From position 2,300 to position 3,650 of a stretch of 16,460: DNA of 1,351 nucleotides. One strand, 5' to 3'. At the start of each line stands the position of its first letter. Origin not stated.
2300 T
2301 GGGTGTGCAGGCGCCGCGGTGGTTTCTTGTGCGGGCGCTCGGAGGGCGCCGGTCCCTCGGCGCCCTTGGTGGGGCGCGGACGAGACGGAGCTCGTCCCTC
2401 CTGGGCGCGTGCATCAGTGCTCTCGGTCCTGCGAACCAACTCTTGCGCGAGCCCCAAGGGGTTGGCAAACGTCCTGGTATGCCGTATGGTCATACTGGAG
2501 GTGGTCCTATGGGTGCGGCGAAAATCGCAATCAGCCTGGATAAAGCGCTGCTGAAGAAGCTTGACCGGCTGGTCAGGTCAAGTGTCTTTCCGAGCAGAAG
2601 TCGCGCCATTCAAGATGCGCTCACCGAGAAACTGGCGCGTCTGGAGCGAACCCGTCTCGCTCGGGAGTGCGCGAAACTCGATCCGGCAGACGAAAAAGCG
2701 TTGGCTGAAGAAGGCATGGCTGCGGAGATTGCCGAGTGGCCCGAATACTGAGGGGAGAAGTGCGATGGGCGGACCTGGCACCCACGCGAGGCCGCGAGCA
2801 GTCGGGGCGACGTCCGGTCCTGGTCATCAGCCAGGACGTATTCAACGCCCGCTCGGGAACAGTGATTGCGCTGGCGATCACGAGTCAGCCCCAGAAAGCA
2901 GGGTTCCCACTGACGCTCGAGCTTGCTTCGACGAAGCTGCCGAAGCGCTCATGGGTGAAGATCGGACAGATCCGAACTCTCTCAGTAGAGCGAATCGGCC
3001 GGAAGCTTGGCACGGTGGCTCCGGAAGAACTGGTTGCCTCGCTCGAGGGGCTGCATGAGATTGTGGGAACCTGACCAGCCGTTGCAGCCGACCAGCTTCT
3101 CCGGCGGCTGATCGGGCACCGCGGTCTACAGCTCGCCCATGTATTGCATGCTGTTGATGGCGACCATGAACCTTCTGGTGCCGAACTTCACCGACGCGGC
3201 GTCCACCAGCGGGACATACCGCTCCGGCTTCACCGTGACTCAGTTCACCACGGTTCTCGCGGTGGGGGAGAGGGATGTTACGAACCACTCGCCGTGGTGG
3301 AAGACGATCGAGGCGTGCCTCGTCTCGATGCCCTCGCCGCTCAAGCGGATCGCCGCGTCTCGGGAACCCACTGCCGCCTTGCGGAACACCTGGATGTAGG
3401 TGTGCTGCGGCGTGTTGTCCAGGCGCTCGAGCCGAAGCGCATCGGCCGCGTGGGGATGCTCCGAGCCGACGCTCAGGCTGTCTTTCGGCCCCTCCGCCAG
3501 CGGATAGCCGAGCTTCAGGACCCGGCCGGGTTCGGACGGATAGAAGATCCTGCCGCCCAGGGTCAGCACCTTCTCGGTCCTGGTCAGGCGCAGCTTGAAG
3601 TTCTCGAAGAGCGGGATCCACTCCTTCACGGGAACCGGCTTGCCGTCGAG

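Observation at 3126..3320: In-frame TGA cuts the second FHA domain at the conserved Gly; the missing FHA beta-strands are encoded in frame downstream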

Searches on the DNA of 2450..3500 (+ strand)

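Call 27: search_rna_families(source=window, start=2900, end=3500, threshold=evalue, max_evalue=10)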
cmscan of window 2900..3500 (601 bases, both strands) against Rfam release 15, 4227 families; matches with E-value up to 10: 1.
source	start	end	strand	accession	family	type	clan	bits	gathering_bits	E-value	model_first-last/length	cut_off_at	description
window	3067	3099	-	RF01837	toga_FSE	Cis-reg; frameshift_element;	-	18.4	40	0.78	1-29/29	no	togavirus ribosomal frameshift element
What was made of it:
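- On Selenocysteine recoding: No Rfam match lies near the stop codon (call 27).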

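Call 63: search_dna_similar(query=window:2450-3130:+, collection=plasmids, mode=distant, max_rows=8)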
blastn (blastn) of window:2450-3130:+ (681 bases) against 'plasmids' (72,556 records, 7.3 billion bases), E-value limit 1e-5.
No match.
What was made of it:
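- Tried and rejected: mazEF region against plasmids: no match (call 63).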

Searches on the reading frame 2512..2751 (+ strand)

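Call 5: search_protein_families(library=pfam, max_evalue=1, proteins=[window:2512-2751:+])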
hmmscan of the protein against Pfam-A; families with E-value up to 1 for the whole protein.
window:2512-2751:+ (79 aa): 2 families
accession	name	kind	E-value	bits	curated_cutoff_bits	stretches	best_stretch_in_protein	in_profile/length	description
PF01402.27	RHH_1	-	9.1e-07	29.1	20.5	1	6-43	3-39/39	Ribbon-helix-helix protein, copG family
PF15919.11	HicB_lk_antitox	-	0.14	12.8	27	1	3-34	90-120/123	HicB_like antitoxin of bacterial toxin-antitoxin system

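Call 48: search_protein_families(library=ncbifam, max_evalue=0.01, proteins=[window:2512-2751:+])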
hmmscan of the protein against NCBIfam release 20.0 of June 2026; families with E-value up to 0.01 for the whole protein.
window:2512-2751:+ (79 aa): 5 families
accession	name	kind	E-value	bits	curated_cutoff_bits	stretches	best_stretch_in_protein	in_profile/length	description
NF003381.0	PRK04460.1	equivalog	8.7e-06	25.9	105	1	3-48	5-50/139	nickel-responsive transcriptional regulator NikR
NF002169.0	PRK01002.1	subfamily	9.3e-06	25.6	111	1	4-43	6-45/141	nickel responsive regulator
NF002815.0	PRK02967.1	equivalog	1.8e-05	24.8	83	1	4-48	3-47/139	nickel-responsive transcriptional regulator NikR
TIGR02793.1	nikR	equivalog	0.00011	22.5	175.45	1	4-50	2-48/129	nickel-responsive transcriptional regulator NikR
NF001884.0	PRK00630.1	subfamily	0.00052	20.1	119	1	5-43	13-51/148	nickel responsive regulator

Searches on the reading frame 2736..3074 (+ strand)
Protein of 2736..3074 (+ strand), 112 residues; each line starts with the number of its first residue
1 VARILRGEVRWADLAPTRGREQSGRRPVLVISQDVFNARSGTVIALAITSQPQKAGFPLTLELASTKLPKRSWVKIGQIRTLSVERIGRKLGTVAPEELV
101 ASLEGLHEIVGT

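Call 5: search_protein_families(library=pfam, max_evalue=1, proteins=[window:2736-3074:+])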
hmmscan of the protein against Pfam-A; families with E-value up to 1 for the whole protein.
window:2736-3074:+ (112 aa): 1 family
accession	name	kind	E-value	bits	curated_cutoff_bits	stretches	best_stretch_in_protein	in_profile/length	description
PF02452.23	PemK_toxin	-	3.9e-28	98.3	23.1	1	6-109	2-108/109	PemK-like, MazF-like toxin of type II toxin-antitoxin system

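Call 47: search_protein_families(library=padloc, max_evalue=0.01, proteins=[window:2736-3074:+])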
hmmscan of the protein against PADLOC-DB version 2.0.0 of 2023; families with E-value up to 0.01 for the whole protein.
window:2736-3074:+ (112 aa): 0 families

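Call 48: search_protein_families(library=ncbifam, max_evalue=0.01, proteins=[window:2736-3074:+])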
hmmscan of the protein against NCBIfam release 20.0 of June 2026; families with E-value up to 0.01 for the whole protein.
window:2736-3074:+ (112 aa): 3 families
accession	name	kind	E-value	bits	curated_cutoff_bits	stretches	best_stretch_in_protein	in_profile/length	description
NF007386.0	PRK09907.1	equivalog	1e-12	48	120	1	7-100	10-100/111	endoribonuclease MazF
NF007320.0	PRK09812.1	equivalog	2.1e-08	34.2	129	1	5-102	8-107/116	type II toxin-antitoxin system ChpB family toxin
NF052489.1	TAtMazFAgrob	equivalog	0.0084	15.9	150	1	6-53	8-54/118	type II toxin-antitoxin system toxin MazF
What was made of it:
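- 2509..3074 (+): mazE (2509-2751) and mazF (2736-3074) toxin-antitoxin cassette, convergent with the FHA gene and sitting where the orthologues carry a kinase gene. NCBIfam MazF (call 48).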
